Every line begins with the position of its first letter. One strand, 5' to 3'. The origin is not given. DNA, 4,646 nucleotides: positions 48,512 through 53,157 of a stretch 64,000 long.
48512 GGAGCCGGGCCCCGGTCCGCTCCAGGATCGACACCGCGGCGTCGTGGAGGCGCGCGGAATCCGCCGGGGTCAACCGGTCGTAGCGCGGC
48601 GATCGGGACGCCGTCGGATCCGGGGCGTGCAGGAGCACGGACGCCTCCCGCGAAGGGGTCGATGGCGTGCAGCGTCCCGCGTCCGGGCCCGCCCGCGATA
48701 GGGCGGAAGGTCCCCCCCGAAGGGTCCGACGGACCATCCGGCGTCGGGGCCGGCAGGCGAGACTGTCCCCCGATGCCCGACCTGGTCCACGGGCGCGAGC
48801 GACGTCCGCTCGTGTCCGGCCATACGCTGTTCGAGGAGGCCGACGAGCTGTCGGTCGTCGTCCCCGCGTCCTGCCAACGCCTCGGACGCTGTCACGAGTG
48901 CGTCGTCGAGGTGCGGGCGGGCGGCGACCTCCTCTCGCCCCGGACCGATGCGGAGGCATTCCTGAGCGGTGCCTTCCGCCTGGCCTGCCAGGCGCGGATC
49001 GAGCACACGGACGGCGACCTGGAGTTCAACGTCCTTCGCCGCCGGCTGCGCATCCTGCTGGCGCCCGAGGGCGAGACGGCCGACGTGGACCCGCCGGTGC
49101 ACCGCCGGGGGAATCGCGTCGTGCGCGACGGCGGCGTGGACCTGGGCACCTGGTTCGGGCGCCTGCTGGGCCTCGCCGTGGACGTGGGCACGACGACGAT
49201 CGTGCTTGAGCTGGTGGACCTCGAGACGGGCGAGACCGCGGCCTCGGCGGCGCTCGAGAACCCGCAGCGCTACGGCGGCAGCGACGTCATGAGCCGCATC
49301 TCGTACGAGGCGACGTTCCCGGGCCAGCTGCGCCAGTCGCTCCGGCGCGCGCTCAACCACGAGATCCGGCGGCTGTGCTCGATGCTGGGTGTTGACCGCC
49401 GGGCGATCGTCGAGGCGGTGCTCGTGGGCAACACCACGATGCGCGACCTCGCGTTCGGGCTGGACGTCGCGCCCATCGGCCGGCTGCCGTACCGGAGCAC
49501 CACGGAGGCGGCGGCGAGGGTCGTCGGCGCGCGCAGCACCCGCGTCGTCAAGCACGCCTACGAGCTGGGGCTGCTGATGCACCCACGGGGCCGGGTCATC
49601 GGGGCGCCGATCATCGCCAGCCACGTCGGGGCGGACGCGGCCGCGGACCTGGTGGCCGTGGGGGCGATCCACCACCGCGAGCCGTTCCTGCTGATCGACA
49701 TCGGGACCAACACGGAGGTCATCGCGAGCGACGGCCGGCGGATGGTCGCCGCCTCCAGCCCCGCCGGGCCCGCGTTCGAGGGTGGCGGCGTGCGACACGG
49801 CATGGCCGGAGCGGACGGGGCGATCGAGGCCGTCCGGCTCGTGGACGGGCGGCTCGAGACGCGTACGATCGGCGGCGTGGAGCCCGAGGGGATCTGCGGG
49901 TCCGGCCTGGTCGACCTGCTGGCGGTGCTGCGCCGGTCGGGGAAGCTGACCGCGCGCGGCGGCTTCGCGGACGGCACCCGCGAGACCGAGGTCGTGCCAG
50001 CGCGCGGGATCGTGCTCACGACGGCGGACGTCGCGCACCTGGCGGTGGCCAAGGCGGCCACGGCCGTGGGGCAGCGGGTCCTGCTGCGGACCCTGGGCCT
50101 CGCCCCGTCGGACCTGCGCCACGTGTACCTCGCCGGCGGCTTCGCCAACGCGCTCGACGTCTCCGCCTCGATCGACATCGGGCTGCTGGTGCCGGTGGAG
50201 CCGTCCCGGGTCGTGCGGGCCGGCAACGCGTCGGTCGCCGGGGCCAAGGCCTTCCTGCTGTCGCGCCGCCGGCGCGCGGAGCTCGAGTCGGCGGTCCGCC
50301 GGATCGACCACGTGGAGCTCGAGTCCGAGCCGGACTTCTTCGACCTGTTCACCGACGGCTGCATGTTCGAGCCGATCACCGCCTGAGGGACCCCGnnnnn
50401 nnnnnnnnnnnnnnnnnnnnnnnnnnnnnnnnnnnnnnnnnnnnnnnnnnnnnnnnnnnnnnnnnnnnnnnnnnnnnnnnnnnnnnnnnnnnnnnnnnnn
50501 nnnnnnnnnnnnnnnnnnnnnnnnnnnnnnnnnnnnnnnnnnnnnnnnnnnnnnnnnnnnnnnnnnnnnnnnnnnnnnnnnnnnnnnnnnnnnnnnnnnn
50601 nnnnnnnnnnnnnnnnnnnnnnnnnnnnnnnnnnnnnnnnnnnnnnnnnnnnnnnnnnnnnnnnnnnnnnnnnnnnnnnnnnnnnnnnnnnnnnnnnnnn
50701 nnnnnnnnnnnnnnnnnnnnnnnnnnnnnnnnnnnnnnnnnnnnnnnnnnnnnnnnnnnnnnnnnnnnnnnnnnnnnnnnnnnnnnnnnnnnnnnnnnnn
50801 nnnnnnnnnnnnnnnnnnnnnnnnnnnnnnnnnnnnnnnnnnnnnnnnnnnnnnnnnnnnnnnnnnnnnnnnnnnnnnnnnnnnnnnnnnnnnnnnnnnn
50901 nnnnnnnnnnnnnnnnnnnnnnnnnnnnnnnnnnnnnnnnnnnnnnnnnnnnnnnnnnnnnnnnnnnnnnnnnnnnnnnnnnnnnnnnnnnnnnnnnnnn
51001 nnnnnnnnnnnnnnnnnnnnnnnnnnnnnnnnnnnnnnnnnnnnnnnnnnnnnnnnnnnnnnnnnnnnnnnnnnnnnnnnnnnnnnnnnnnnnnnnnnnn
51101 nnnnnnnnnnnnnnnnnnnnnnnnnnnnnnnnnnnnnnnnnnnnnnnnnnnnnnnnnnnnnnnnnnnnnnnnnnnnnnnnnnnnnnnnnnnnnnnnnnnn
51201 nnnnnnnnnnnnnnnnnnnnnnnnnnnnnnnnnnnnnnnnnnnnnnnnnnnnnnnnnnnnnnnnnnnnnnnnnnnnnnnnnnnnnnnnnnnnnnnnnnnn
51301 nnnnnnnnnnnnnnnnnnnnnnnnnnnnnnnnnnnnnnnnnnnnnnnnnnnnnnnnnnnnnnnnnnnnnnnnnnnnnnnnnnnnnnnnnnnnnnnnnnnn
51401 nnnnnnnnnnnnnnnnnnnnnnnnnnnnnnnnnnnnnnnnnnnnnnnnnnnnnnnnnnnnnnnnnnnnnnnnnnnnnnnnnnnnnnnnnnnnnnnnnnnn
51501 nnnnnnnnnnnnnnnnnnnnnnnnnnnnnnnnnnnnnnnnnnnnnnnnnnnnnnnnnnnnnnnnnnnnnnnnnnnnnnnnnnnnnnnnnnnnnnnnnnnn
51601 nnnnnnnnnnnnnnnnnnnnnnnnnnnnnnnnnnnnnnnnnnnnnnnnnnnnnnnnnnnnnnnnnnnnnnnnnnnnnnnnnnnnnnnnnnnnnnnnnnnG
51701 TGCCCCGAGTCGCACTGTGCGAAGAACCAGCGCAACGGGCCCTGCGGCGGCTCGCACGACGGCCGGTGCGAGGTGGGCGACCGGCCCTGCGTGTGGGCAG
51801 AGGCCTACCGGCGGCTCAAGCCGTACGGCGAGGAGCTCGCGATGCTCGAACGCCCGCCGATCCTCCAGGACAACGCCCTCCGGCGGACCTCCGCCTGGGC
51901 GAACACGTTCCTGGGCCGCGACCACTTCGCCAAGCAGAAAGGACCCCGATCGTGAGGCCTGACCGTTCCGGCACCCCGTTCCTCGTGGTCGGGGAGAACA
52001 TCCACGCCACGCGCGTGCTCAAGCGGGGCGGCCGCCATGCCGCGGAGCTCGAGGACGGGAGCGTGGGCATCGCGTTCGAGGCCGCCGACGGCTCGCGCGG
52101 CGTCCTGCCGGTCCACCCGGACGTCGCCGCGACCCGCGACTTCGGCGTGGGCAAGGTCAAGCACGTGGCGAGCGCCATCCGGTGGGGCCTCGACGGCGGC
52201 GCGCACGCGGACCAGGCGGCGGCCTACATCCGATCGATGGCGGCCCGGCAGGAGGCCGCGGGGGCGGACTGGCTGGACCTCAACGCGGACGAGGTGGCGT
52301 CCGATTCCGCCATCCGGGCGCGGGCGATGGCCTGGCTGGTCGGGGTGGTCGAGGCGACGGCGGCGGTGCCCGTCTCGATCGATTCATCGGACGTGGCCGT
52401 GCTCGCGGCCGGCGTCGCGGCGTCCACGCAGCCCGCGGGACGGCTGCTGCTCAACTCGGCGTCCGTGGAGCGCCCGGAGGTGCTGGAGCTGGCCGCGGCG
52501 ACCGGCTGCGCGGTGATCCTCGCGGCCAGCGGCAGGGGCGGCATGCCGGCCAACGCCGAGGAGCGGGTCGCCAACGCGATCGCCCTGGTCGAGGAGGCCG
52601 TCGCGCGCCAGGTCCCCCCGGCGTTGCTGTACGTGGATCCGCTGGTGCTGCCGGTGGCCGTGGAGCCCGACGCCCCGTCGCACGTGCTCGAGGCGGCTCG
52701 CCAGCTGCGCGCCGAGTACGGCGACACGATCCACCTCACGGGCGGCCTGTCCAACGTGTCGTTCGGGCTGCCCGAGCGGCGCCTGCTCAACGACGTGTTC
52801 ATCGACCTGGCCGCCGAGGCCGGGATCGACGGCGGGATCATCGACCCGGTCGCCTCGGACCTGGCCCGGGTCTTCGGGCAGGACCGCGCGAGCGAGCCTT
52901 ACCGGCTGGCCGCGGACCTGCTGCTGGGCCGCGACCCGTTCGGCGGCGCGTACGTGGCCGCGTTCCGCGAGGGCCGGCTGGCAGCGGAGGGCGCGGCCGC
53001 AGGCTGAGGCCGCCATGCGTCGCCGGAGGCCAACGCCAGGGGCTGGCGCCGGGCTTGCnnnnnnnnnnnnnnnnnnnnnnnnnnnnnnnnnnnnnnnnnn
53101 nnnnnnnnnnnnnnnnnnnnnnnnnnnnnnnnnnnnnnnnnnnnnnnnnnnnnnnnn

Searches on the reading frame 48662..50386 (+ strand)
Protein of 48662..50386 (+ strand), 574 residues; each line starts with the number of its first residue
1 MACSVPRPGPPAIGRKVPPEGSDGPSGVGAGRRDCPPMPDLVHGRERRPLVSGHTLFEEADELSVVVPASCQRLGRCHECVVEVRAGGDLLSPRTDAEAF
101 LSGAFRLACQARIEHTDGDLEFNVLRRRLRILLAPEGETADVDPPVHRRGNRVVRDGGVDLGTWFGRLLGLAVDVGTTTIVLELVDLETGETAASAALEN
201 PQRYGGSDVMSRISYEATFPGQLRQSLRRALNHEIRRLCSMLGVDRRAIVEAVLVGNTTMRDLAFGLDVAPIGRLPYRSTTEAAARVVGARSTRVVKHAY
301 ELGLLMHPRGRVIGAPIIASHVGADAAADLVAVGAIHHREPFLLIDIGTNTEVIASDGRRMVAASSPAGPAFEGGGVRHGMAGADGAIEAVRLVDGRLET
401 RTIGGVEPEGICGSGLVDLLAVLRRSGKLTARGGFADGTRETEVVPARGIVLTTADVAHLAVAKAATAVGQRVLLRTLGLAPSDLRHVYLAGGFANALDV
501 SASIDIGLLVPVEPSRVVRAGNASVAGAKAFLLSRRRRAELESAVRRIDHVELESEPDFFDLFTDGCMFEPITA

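Call 17: search_protein_families(library=pfam, proteins=[window:48662-50386:+], max_evalue=0.0001)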
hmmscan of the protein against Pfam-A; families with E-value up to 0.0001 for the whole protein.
window:48662-50386:+ (574 aa): 3 families
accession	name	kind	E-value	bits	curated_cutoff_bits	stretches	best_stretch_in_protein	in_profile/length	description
PF14574.11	RACo_C_ter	-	5.9e-61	206.3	27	1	341-569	2-249/261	C-terminal domain of RACo the ASKHA domain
PF17651.6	Raco_middle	-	6e-38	130.5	26.8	1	169-334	1-159/163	RACo middle region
PF00111.32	Fer2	-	2.2e-05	24.7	21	1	52-113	14-76/77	2Fe-2S iron-sulfur cluster binding domain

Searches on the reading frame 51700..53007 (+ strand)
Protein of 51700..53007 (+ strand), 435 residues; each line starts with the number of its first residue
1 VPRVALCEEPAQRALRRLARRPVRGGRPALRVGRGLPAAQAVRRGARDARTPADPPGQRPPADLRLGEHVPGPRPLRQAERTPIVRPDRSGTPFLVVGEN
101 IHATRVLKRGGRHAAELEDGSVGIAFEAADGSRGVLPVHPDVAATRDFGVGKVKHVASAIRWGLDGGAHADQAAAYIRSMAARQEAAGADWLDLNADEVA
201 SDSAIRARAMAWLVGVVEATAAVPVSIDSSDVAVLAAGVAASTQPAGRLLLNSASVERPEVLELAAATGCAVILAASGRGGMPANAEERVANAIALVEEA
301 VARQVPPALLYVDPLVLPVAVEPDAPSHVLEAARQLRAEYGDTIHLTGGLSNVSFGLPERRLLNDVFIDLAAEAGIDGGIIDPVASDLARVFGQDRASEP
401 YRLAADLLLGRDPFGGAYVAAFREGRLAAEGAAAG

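Call 17: search_protein_families(library=pfam, proteins=[window:51700-53007:+], max_evalue=0.0001)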
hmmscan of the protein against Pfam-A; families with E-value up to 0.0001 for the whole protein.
window:51700-53007:+ (435 aa): 1 family
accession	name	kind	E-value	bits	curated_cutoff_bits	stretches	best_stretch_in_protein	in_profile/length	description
PF00809.28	Pterin_bind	-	1.1e-20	74.7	25.5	1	175-381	21-243/244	Pterin binding enzyme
